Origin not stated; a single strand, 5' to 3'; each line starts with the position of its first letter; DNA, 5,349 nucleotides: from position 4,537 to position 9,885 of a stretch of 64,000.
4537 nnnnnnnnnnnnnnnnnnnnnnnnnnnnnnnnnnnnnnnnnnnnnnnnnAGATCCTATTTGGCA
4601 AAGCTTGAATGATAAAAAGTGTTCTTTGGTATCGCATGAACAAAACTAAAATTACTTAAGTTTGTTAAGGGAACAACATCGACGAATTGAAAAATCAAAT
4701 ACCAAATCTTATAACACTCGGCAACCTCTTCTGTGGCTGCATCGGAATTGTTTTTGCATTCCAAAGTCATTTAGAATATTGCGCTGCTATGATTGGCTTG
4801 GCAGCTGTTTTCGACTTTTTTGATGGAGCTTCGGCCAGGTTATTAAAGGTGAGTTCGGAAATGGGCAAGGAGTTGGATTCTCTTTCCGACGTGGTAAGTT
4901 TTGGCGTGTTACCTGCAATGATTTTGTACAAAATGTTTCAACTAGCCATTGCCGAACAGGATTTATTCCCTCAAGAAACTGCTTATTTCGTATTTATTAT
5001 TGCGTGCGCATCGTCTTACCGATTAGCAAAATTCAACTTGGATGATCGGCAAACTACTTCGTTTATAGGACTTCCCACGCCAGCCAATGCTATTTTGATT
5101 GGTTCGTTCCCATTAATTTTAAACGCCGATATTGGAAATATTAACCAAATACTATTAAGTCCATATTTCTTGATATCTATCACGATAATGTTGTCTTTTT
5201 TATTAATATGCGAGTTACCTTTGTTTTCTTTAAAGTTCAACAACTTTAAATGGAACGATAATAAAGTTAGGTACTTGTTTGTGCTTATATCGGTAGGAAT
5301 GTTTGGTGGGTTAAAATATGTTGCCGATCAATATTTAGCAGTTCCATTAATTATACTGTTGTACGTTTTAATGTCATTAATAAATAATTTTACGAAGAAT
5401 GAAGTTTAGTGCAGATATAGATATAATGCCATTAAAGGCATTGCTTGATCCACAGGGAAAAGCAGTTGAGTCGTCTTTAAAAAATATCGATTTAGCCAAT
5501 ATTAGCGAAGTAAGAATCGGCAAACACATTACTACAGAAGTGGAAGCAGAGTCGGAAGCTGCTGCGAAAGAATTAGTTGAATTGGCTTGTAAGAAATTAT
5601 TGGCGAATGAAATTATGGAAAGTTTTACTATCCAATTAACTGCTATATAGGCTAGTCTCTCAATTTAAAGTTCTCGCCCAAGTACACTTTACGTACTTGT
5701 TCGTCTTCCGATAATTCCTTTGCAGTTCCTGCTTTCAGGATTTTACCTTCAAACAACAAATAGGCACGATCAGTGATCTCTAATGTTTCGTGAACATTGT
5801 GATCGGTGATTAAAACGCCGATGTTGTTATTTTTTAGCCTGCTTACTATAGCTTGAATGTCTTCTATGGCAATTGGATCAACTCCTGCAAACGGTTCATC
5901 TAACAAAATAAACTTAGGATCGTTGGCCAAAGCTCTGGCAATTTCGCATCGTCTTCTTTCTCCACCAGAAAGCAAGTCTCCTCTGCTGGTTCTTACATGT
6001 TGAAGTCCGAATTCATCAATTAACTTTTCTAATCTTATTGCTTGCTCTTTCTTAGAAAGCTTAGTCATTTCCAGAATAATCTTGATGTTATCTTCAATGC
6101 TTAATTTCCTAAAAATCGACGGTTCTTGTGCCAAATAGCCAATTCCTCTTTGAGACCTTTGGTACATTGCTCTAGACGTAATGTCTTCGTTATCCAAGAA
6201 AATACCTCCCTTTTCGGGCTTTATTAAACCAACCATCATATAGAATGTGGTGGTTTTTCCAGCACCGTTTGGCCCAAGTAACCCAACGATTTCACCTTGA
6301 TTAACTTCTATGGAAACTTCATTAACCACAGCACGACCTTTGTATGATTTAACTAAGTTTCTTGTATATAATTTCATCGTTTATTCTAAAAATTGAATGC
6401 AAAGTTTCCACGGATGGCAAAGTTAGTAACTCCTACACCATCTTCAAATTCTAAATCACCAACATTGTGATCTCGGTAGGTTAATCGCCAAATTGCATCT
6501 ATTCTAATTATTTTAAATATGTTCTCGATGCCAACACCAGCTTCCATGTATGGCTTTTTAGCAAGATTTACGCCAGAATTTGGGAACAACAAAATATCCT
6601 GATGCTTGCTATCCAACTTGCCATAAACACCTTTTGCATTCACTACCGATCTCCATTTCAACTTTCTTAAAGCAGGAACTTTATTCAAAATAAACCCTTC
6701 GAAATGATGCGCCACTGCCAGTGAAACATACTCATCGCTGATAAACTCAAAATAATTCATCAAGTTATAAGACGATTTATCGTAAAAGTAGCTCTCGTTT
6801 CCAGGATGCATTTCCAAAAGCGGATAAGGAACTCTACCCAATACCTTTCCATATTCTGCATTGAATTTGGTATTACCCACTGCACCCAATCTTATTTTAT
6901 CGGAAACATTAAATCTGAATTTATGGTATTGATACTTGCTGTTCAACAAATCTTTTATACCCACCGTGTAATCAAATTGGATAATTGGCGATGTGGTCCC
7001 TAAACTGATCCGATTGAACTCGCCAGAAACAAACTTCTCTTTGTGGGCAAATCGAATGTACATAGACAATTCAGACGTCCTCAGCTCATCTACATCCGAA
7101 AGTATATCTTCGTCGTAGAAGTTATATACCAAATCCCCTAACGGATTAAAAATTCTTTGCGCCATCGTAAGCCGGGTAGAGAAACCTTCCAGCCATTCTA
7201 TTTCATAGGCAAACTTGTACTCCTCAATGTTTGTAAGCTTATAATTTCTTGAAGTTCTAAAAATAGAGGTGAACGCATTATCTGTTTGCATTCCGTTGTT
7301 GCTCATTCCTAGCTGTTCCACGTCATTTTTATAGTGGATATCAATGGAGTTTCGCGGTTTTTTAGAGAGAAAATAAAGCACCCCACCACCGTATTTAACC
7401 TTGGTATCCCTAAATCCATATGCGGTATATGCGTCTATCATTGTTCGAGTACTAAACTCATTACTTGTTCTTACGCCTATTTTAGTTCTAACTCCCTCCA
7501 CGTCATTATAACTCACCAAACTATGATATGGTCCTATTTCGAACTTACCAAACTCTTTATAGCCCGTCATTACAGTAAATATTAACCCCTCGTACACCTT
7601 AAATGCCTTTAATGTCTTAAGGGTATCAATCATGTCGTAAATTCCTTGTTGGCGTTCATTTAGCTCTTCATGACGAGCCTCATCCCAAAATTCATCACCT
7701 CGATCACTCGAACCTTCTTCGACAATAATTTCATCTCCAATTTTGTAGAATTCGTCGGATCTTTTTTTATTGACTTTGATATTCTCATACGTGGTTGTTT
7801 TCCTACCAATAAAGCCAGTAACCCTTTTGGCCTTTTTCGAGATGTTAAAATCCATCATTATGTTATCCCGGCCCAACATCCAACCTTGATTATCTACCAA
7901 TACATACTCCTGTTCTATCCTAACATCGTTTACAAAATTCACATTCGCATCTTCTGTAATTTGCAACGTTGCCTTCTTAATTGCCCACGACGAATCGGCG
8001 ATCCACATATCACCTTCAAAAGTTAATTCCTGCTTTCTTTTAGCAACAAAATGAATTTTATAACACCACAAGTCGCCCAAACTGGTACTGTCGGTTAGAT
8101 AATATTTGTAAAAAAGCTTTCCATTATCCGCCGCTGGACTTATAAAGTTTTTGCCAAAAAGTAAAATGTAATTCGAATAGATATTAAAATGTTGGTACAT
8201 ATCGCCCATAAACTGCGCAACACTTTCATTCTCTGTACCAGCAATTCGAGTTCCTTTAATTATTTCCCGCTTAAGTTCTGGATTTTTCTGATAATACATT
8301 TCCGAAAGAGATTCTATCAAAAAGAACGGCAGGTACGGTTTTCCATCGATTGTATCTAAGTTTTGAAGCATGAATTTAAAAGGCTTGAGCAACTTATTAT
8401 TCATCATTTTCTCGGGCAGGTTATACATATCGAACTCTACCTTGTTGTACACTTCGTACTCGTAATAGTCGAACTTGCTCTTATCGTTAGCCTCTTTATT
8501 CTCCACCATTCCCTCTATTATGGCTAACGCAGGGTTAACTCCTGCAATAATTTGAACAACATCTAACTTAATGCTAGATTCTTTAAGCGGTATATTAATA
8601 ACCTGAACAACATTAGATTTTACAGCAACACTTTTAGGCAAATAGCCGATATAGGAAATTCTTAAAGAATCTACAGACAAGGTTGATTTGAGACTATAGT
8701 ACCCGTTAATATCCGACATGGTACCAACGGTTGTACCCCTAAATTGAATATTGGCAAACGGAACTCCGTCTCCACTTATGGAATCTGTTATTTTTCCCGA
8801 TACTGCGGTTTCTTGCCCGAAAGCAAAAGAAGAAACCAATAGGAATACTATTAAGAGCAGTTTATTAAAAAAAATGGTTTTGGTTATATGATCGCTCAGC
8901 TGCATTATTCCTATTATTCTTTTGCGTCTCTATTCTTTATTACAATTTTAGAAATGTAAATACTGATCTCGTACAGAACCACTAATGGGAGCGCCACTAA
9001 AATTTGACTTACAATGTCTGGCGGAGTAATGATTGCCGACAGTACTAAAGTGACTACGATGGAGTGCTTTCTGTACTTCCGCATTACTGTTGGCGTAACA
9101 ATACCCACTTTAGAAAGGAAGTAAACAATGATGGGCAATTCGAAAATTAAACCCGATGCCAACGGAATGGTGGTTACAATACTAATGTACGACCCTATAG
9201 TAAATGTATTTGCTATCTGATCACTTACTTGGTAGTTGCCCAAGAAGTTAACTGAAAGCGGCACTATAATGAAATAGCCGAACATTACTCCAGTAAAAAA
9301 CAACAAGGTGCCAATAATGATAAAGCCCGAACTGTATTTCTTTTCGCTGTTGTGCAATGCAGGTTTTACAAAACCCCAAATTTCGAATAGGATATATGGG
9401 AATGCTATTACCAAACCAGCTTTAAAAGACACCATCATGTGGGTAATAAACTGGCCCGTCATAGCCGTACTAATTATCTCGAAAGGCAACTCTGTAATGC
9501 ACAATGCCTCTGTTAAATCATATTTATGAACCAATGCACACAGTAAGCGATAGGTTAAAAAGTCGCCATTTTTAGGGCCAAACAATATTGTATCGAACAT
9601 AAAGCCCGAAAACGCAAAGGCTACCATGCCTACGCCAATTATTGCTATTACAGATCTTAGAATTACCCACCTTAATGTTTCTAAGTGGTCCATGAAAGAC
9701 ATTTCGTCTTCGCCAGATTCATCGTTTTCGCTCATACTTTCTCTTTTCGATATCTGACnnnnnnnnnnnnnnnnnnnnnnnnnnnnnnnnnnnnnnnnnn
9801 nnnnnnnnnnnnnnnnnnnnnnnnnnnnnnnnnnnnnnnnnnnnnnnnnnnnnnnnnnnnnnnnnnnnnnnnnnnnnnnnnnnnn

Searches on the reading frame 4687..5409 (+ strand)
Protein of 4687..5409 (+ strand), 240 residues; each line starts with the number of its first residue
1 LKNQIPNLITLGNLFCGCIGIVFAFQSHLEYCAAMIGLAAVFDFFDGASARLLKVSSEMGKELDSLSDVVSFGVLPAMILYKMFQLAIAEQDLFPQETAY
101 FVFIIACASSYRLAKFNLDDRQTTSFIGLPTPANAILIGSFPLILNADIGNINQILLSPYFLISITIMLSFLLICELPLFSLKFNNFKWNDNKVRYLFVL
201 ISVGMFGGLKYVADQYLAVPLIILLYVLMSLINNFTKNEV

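Call 26: search_protein_families(library=pfam, proteins=[window:4687-5409:+], max_evalue=0.0001)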
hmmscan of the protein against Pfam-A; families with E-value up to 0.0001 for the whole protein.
window:4687-5409:+ (240 aa): 1 family
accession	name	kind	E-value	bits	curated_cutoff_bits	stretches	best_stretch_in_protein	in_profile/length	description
PF01066.26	CDP-OH_P_transf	-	2.5e-21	77.1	22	1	4-158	2-138/152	CDP-alcohol phosphatidyltransferase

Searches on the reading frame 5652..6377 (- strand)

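Call 26: search_protein_families(library=pfam, proteins=[window:5652-6377:-], max_evalue=0.0001)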
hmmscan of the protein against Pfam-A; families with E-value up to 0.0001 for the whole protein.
window:5652-6377:- (241 aa): 2 families
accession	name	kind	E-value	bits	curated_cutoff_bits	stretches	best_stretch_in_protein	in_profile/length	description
PF00005.33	ABC_tran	-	6.2e-36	124.4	25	1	19-164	2-137/137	ABC transporter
PF13304.12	AAA_21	-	4.7e-05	24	27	0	30-51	1-22/304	AAA domain, putative AbiEii toxin, Type IV TA system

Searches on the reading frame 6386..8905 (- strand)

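Call 26: search_protein_families(library=pfam, proteins=[window:6386-8905:-], max_evalue=0.0001)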
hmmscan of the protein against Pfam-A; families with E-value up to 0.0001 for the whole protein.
window:6386-8905:- (839 aa): 3 families
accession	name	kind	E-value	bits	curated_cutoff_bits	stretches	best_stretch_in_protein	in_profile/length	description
PF18939.6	DUF5686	-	1.5e-70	238.9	39.2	1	129-764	1-658/669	Family of unknown function (DUF5686)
PF13715.12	CarbopepD_reg_2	-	3.2e-16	59.6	32.2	1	35-118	1-87/88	CarboxypepD_reg-like domain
PF13620.12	CarboxypepD_reg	-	2.8e-08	34.4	32.3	1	35-107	2-81/82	Carboxypeptidase regulatory-like domain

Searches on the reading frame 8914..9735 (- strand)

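Call 26: search_protein_families(library=pfam, proteins=[window:8914-9735:-], max_evalue=0.0001)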
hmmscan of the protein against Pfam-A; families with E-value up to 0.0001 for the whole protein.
window:8914-9735:- (273 aa): 1 family
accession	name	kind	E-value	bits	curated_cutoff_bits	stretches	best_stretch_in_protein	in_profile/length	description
PF00902.23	TatC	-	4.1e-64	216.7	25.1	1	16-250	1-208/208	Sec-independent protein translocase protein (TatC)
